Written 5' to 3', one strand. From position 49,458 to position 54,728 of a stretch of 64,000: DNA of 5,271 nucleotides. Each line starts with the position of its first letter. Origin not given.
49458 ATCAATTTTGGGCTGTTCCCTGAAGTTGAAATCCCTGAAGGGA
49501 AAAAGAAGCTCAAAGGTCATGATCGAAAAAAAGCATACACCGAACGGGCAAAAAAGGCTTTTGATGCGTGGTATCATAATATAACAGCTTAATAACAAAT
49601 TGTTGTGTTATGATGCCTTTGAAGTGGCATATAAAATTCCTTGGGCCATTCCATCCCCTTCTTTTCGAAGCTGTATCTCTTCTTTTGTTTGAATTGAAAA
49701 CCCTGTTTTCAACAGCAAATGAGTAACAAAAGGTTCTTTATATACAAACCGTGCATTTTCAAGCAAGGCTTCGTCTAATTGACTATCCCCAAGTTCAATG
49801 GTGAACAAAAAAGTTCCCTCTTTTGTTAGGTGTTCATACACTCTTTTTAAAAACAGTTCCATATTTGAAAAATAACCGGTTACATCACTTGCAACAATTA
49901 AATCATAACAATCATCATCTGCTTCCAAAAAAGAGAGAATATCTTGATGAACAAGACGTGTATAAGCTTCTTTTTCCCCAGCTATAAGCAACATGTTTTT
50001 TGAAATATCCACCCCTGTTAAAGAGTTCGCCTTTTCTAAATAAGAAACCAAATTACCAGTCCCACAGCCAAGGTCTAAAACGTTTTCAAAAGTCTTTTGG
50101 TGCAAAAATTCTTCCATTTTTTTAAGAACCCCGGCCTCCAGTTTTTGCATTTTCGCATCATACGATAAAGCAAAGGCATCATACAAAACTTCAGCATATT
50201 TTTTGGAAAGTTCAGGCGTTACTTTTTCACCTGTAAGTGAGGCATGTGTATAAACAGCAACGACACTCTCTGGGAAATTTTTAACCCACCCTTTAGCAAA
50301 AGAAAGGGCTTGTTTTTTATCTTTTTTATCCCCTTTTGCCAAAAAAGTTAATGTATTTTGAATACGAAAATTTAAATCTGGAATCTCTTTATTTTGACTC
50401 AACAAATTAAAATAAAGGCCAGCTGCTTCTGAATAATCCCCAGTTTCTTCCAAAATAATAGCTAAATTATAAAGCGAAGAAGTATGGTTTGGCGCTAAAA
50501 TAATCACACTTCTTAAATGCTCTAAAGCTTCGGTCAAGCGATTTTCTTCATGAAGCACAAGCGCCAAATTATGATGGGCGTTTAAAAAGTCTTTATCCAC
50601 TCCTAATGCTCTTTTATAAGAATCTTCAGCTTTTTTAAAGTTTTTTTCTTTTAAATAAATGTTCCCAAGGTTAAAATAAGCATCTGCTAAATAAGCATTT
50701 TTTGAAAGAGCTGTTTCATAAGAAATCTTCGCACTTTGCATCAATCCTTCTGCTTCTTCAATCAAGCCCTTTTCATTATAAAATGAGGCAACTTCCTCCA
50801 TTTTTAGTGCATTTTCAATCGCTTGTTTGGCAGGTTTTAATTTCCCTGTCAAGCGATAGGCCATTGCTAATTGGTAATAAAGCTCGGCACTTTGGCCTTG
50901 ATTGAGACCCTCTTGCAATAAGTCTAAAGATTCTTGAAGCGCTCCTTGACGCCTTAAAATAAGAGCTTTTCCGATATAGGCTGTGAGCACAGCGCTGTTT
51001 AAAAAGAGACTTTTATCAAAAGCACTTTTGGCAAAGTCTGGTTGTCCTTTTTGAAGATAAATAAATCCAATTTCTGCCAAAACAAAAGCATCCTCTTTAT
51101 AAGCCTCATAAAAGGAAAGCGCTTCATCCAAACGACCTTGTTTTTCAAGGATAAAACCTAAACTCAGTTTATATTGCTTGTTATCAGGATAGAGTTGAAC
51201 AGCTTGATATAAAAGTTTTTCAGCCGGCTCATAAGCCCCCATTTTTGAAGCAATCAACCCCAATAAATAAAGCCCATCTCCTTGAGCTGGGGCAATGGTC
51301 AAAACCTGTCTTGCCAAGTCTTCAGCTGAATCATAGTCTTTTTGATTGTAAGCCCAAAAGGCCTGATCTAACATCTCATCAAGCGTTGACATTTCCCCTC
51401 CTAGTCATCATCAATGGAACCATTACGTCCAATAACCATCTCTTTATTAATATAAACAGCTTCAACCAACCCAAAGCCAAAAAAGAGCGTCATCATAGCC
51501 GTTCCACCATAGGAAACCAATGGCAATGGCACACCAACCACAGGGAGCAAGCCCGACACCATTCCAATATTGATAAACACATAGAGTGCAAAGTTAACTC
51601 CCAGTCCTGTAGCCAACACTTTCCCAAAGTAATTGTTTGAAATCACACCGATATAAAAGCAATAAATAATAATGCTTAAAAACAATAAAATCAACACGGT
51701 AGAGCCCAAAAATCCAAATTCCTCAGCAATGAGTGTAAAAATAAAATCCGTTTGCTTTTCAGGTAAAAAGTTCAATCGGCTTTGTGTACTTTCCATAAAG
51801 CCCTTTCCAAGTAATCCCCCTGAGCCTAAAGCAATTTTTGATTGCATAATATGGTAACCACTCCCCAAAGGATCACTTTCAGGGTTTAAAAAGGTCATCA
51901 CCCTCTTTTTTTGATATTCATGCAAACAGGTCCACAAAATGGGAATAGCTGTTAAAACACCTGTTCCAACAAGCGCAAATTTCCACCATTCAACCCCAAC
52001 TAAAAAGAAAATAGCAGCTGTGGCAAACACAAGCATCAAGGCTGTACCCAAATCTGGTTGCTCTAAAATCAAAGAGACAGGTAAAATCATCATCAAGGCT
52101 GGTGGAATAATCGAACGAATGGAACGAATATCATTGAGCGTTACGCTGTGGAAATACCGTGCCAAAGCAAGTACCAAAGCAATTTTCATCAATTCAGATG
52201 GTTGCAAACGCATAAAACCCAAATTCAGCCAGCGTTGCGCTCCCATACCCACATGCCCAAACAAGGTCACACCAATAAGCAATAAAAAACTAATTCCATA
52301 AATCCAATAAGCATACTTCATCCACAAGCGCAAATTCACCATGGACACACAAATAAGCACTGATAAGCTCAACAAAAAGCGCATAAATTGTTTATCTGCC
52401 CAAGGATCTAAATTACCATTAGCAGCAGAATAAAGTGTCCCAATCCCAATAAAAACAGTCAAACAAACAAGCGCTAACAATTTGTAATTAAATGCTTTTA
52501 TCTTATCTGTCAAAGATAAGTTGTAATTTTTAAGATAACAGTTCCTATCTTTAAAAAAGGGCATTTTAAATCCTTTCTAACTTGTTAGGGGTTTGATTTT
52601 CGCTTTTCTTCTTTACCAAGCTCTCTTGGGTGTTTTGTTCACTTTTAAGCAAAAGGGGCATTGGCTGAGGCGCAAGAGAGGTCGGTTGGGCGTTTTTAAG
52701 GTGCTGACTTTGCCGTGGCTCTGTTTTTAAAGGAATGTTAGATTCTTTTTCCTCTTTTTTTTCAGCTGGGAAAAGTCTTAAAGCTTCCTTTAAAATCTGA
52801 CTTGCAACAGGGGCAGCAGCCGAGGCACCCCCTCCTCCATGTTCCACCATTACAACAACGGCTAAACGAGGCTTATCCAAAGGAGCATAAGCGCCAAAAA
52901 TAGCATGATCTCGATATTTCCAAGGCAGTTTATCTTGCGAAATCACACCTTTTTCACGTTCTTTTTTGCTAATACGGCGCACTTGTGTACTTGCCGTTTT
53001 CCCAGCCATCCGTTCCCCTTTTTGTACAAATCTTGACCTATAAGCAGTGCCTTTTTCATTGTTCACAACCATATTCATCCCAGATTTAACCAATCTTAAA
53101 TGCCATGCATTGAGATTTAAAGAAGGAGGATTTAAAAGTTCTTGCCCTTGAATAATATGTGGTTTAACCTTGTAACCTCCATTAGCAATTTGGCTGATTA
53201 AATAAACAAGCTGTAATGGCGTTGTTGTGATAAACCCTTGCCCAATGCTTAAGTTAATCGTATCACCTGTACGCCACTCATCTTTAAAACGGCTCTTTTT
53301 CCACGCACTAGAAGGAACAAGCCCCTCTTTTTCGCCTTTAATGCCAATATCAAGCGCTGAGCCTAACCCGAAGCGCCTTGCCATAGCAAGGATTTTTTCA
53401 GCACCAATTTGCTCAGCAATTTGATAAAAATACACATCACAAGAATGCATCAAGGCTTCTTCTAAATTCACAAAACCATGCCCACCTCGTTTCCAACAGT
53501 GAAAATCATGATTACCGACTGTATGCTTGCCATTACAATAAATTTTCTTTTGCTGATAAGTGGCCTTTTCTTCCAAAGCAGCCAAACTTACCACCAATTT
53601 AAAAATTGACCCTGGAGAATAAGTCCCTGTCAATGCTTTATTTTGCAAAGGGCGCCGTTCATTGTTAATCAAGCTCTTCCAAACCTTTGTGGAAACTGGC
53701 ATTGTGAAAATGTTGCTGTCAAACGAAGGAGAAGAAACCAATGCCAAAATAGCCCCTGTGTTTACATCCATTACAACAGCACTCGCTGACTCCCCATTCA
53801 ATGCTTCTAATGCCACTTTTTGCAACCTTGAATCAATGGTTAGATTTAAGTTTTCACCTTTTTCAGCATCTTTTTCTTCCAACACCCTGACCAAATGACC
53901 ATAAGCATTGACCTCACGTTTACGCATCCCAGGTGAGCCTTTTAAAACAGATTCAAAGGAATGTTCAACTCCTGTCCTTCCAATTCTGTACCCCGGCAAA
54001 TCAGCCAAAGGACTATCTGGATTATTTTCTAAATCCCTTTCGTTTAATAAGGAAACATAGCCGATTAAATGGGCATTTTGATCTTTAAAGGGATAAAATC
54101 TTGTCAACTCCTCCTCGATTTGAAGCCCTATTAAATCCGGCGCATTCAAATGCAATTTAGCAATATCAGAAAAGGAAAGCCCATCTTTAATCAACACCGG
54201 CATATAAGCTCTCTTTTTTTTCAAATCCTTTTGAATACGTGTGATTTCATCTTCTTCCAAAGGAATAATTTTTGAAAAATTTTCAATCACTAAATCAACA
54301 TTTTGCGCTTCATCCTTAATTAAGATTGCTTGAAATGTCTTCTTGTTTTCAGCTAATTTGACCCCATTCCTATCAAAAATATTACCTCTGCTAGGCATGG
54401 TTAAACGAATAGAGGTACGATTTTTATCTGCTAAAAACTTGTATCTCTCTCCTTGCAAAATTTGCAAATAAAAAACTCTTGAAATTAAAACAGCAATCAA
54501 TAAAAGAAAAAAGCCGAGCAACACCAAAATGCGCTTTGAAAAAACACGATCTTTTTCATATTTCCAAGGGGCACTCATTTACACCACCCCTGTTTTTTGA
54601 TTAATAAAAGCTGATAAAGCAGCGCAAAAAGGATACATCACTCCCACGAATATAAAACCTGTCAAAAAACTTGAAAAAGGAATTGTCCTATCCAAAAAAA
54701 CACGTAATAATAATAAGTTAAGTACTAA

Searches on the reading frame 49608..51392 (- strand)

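Call 65: search_protein_families(library=pfam, max_evalue=1e-8, proteins=[window:49608-51392:-])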
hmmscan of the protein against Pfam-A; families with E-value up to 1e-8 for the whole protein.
window:49608-51392:- (594 aa): 21 families
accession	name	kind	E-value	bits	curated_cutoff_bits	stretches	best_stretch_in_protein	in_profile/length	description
PF00515.34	TPR_1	-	8.8e-37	123.9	27.8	1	236-269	1-34/34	Tetratricopeptide repeat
PF07719.23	TPR_2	-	5.2e-34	114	27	0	236-263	1-28/34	Tetratricopeptide repeat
PF13424.12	TPR_12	-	4.5e-29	100.9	30.1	0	199-267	7-76/77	Tetratricopeptide repeat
PF13181.12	TPR_8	-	2.9e-28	96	25.7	0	236-268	1-33/34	Tetratricopeptide repeat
PF13432.12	TPR_16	-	1.3e-25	89.9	32.7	0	42-99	1-58/65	Tetratricopeptide repeat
PF14559.12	TPR_19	-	5.2e-21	75.2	25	0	17-75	4-62/68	Tetratricopeptide repeat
PF13176.12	TPR_7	-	6.9e-20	69.8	27.9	0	238-269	1-32/36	Tetratricopeptide repeat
PF13431.12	TPR_17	-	4.2e-19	67.6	24.4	0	225-256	2-33/34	Tetratricopeptide repeat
PF13374.12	TPR_10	-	3.6e-18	65.4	27.5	0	12-33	10-31/42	Tetratricopeptide repeat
PF13428.12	TPR_14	-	1.1e-16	60.1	23.5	0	237-277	2-42/44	Tetratricopeptide repeat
PF13489.12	Methyltransf_23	-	4.2e-15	56.3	27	1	424-548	11-134/164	Methyltransferase domain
PF08242.18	Methyltransf_12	-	1.2e-14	55.3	30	1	439-528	1-98/98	Methyltransferase domain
PF13649.12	Methyltransf_25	-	3.4e-14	53.7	27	1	438-526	1-97/97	Methyltransferase domain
PF08241.18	Methyltransf_11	-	5.6e-14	53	21.2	1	439-530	1-95/95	Methyltransferase domain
PF13174.12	TPR_6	-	1.2e-13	51.1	26.3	0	40-70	2-32/33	Tetratricopeptide repeat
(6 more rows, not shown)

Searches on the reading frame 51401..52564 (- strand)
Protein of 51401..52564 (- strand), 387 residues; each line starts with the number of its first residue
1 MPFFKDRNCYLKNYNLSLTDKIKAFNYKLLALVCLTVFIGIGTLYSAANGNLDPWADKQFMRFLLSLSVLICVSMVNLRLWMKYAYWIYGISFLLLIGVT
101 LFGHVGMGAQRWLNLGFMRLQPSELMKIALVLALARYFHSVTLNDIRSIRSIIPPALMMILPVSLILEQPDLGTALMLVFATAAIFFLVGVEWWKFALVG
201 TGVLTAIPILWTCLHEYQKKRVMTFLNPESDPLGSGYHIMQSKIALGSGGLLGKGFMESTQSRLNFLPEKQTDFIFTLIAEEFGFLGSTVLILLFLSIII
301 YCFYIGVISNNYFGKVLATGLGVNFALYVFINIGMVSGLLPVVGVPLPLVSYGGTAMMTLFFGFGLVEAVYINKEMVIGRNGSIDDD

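Call 65: search_protein_families(library=pfam, max_evalue=1e-8, proteins=[window:51401-52564:-])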
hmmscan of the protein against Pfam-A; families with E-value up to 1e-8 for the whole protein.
window:51401-52564:- (387 aa): 1 family
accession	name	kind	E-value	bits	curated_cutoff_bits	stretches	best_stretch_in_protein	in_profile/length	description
PF01098.24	FTSW_RODA_SPOVE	-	4.6e-97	325.6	26.4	1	50-372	31-352/356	Cell cycle protein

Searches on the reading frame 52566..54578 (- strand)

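Call 65: search_protein_families(library=pfam, max_evalue=1e-8, proteins=[window:52566-54578:-])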
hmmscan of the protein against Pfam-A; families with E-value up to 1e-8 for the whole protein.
window:52566-54578:- (670 aa): 2 families
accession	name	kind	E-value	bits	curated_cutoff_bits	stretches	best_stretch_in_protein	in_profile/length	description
PF00905.27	Transpeptidase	-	2.7e-62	211.1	22.1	1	266-597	2-299/299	Penicillin binding protein transpeptidase domain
PF03717.20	PBP_dimer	-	3.2e-38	132.4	24.4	1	62-232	4-178/180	Penicillin-binding Protein dimerisation domain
